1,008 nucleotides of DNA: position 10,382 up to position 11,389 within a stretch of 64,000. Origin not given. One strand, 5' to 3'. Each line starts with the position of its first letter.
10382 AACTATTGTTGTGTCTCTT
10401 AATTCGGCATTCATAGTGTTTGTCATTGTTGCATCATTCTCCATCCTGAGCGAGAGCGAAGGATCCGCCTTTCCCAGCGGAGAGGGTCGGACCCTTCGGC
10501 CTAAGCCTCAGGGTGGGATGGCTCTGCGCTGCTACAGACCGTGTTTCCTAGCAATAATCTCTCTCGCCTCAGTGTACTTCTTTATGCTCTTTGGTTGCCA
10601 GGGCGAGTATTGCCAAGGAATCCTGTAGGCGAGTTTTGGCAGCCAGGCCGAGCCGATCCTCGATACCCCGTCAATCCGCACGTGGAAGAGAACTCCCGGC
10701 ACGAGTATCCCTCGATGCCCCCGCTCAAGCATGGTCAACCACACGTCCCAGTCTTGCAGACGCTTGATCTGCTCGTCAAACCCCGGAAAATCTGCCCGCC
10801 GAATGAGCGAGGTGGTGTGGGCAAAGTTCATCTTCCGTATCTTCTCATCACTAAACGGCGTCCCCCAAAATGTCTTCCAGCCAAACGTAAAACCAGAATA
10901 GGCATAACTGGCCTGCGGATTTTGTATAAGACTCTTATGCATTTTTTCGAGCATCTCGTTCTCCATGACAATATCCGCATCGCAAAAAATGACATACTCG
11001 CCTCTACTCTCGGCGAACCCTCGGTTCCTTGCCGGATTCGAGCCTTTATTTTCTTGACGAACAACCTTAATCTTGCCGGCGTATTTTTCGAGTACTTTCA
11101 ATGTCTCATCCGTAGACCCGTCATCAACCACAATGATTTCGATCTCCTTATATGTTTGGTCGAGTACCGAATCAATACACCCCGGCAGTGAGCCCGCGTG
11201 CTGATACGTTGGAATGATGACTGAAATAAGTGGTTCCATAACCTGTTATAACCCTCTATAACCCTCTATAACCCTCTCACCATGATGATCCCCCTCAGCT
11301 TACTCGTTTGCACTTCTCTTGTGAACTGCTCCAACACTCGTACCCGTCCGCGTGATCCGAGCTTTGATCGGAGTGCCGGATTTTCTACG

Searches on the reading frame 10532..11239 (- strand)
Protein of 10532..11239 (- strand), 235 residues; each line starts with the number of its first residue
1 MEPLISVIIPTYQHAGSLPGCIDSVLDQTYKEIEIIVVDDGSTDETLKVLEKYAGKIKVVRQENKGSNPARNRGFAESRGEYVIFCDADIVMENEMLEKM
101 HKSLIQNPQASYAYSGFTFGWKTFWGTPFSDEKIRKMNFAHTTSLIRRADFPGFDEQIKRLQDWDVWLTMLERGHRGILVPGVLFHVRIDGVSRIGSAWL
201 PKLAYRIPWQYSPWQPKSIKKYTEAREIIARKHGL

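Call 8: search_protein_families(library=pfam, proteins=[window:10532-11239:-])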
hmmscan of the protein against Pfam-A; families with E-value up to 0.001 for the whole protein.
window:10532-11239:- (235 aa): 3 families
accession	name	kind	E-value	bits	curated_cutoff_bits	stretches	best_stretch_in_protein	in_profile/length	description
PF00535.33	Glycos_transf_2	-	1.8e-36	126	23.3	1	6-132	1-131/168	Glycosyl transferase family 2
PF10111.15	Glyco_tranf_2_2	-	2.7e-16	60.3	27.3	1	6-115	1-122/276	Glycosyltransferase like family 2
PF13641.12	Glyco_tranf_2_3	-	7.7e-13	49.4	27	1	5-110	3-116/230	Glycosyltransferase like family 2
